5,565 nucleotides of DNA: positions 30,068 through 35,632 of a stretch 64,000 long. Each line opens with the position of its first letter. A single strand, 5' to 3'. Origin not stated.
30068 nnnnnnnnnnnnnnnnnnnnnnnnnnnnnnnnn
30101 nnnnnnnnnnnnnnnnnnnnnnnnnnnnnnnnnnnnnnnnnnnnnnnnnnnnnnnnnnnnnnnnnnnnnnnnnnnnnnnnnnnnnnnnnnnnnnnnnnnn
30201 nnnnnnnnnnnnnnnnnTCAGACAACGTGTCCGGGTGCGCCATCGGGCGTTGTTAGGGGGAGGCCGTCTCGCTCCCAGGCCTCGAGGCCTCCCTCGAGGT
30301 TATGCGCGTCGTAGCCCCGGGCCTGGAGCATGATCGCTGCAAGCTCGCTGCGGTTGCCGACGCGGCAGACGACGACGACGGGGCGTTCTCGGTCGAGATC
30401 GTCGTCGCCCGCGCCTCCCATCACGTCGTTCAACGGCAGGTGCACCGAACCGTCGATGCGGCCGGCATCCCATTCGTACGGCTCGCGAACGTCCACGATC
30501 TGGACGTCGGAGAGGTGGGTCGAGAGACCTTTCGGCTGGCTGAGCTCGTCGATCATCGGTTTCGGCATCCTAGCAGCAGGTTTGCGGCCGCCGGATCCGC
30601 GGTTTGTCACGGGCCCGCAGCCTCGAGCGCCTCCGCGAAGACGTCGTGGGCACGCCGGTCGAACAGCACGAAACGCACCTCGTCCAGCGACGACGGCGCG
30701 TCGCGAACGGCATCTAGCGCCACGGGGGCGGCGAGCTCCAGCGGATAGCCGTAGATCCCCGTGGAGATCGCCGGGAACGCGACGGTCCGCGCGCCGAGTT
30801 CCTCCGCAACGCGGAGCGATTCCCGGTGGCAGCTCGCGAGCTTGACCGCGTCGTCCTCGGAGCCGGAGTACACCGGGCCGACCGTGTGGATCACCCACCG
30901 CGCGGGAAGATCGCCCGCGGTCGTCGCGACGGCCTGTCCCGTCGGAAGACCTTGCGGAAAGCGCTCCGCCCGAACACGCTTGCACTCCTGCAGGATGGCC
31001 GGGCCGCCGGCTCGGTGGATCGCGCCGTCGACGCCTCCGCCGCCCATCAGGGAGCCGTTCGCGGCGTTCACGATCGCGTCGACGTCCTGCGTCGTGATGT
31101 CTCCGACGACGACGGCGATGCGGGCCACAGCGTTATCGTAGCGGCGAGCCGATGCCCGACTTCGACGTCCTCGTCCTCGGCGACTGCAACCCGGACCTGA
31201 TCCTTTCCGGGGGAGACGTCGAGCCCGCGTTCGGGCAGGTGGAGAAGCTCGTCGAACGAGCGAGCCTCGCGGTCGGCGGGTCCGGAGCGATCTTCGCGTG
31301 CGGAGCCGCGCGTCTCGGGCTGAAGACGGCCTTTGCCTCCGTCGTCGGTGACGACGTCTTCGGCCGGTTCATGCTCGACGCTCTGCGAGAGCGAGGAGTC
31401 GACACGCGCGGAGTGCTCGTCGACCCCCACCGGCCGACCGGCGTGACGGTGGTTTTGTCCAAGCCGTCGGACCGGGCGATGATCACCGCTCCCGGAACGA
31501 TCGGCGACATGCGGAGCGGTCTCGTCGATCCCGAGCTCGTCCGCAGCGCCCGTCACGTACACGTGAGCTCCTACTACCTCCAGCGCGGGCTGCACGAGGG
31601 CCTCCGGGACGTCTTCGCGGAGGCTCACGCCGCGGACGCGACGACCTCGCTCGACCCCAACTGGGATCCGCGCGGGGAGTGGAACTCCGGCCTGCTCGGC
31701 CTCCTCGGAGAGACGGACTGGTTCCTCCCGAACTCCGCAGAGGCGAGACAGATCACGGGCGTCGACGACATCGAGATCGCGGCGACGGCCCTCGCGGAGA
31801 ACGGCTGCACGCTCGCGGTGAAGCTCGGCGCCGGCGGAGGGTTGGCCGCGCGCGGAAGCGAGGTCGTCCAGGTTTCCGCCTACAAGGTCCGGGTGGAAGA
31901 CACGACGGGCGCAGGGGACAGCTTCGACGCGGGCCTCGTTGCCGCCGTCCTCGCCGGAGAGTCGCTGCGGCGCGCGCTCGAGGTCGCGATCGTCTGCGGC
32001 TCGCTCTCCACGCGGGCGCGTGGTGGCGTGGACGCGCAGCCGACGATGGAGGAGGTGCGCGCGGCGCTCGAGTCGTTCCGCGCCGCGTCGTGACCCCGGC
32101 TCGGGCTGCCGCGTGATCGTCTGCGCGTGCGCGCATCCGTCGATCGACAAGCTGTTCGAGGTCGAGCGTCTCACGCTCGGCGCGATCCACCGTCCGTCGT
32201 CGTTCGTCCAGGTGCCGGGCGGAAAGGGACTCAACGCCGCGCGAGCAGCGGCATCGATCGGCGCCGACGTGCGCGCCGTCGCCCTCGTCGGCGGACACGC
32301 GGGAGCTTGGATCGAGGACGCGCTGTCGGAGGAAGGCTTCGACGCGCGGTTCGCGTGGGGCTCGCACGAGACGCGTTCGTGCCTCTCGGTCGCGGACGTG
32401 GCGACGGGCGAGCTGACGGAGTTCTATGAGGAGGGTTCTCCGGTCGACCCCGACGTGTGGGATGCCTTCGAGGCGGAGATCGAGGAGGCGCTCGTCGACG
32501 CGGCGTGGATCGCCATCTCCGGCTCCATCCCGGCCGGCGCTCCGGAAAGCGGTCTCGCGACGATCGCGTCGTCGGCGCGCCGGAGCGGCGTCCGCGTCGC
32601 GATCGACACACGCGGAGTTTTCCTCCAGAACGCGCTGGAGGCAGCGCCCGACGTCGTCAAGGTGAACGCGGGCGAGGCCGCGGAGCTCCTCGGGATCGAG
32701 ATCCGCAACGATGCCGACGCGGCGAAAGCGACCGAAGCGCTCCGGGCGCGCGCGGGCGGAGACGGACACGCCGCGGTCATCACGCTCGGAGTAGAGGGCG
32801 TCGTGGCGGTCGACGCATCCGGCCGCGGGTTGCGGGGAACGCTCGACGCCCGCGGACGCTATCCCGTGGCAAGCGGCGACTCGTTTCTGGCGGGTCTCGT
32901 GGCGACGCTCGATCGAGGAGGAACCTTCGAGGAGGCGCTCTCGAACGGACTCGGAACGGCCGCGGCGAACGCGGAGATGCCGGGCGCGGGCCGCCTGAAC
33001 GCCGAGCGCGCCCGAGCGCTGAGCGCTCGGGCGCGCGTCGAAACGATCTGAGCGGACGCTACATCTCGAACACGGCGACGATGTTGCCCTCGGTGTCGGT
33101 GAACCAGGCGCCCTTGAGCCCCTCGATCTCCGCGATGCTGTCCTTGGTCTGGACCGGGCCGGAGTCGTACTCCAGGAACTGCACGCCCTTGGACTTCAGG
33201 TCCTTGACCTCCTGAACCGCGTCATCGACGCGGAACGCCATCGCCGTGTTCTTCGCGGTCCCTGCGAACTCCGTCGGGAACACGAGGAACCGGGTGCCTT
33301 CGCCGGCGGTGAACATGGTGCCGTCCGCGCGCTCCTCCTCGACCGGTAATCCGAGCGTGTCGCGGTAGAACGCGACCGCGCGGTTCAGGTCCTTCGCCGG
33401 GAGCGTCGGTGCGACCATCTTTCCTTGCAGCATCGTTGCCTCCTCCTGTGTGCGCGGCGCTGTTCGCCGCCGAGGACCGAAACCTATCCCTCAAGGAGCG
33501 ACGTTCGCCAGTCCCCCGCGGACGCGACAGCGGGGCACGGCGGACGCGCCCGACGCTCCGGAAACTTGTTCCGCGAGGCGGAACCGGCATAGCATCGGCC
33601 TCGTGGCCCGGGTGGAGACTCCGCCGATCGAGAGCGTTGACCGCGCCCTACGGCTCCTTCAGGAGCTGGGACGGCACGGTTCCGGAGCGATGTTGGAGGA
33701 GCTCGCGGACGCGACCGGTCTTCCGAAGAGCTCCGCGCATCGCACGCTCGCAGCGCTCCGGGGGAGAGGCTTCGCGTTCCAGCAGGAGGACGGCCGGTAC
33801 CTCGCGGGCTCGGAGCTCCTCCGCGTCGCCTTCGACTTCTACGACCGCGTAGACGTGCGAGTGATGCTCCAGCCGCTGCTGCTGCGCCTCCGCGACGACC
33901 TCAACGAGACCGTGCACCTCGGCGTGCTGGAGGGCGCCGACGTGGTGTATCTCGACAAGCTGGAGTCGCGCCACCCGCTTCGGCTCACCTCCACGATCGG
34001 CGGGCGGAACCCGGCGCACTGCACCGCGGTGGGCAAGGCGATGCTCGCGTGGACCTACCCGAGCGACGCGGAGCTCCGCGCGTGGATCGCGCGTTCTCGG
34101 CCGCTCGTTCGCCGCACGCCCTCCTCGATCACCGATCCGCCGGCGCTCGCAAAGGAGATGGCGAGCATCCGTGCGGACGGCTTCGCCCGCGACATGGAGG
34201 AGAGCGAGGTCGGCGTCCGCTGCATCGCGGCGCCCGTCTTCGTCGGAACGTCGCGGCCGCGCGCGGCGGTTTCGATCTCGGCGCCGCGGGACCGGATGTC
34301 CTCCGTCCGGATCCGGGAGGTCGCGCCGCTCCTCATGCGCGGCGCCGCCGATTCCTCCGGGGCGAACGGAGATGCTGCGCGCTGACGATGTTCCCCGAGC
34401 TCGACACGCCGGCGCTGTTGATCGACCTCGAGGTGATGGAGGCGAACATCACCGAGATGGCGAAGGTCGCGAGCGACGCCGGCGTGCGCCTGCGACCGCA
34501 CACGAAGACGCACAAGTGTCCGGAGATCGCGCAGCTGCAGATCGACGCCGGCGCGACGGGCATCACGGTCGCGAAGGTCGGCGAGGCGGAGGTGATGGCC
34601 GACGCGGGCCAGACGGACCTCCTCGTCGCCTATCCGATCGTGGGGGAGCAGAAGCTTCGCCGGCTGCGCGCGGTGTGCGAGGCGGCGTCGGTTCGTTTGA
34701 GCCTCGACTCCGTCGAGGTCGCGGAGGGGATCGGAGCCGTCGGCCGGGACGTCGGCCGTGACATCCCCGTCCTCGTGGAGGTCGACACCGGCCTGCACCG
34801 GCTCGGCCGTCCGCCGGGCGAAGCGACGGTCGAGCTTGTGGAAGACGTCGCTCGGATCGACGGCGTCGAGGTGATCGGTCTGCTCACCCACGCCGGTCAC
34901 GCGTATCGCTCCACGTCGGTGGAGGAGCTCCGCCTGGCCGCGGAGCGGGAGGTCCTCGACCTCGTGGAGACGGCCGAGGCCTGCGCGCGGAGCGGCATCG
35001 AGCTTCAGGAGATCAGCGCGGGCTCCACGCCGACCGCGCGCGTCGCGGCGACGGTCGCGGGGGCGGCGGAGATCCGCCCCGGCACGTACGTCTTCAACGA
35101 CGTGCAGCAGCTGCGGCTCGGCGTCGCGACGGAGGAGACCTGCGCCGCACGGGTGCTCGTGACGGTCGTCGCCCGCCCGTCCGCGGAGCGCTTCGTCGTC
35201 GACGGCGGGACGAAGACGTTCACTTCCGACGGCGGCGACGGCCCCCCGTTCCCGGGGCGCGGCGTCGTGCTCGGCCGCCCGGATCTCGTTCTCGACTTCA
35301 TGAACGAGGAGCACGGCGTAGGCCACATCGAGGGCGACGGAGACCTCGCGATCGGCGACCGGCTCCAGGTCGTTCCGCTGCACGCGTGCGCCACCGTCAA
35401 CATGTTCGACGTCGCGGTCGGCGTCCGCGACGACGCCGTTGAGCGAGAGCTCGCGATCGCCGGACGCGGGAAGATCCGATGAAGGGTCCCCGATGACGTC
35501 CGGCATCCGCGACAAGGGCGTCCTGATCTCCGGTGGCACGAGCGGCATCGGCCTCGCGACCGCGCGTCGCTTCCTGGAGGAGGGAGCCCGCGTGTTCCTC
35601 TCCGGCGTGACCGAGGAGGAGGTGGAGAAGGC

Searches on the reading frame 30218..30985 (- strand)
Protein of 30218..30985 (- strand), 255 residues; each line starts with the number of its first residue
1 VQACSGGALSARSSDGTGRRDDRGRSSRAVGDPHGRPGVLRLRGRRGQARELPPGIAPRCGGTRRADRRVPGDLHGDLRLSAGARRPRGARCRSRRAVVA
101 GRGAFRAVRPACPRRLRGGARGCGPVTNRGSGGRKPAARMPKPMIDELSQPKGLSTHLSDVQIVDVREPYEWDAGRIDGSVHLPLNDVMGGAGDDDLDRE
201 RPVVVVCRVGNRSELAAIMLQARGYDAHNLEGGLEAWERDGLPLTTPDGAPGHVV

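Call 6: search_protein_families(library=pfam, proteins=[window:30218-30985:-], max_evalue=0.01)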
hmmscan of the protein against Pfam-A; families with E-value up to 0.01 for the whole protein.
window:30218-30985:- (255 aa): 1 family
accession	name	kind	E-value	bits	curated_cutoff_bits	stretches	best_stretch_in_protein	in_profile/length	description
PF00581.25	Rhodanese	-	3.6e-18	66.3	22.2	1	158-239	9-101/102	Rhodanese-like domain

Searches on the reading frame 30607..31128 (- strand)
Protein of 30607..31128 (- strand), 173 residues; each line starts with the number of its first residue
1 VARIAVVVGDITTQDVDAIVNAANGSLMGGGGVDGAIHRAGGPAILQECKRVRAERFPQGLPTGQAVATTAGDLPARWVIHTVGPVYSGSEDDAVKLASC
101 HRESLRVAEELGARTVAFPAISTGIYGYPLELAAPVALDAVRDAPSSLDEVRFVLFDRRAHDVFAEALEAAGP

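Call 6: search_protein_families(library=pfam, proteins=[window:30607-31128:-], max_evalue=0.01)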
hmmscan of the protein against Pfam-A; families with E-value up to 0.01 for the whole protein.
window:30607-31128:- (173 aa): 1 family
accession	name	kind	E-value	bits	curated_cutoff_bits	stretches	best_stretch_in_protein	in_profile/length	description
PF01661.27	Macro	-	1.5e-42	144.7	22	1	20-137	1-118/118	Macro domain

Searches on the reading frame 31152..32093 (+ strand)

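Call 6: search_protein_families(library=pfam, proteins=[window:31152-32093:+], max_evalue=0.01)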
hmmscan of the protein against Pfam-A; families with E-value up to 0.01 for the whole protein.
window:31152-32093:+ (313 aa): 2 families
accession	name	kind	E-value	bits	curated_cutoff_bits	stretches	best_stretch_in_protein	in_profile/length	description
PF00294.29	PfkB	-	4.4e-50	171.2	25.8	1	5-298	3-301/302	pfkB family carbohydrate kinase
PF08543.17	Phos_pyr_kin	-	0.00023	21.1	27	1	184-279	116-224/246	Phosphomethylpyrimidine kinase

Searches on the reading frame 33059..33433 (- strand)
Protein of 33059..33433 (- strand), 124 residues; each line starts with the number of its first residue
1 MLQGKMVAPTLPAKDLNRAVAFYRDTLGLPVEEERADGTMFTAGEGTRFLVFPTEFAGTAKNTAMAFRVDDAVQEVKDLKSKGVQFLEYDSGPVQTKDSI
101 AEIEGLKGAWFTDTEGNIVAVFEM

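Call 31: search_protein_families(library=pfam, proteins=[window:33059-33433:-], max_evalue=0.0001)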
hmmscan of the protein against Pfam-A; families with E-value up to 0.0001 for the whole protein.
window:33059-33433:- (124 aa): 3 families
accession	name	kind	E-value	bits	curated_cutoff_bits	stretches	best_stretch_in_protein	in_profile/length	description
PF00903.31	Glyoxalase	-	5.6e-09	36.9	20.6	1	10-119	6-119/121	Glyoxalase/Bleomycin resistance protein/Dioxygenase superfamily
PF22677.2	Ble-like_N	-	1.4e-05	25.2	24.5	1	6-42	2-39/41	Bleomycin resistance protein-like N-terminal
PF18029.7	Glyoxalase_6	-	6.9e-05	23.9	23.6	1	12-117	5-101/106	Glyoxalase-like domain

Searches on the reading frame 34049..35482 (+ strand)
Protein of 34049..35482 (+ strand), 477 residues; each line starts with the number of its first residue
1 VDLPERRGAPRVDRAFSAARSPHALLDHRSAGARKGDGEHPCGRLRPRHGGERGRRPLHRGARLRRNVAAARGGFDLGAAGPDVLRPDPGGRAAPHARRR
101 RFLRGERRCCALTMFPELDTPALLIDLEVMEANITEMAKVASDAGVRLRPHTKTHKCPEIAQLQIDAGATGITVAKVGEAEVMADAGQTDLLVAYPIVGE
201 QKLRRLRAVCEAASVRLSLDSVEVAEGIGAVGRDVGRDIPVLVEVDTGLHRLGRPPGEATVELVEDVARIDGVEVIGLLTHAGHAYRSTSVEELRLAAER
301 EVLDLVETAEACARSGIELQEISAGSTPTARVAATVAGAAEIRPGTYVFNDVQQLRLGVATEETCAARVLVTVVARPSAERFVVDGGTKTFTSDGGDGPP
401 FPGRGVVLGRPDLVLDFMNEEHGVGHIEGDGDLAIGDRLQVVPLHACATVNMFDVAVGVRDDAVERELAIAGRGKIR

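Call 31: search_protein_families(library=pfam, proteins=[window:34049-35482:+], max_evalue=0.0001)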
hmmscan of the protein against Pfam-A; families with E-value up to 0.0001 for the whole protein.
window:34049-35482:+ (477 aa): 2 families
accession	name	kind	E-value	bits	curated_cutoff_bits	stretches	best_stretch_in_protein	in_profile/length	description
PF01168.26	Ala_racemase_N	-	7e-28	98.3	24.1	1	125-349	1-216/220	Alanine racemase, N-terminal domain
PF14031.13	D-ser_dehydrat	-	7.6e-18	65.4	22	1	366-458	1-96/97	Putative serine dehydratase domain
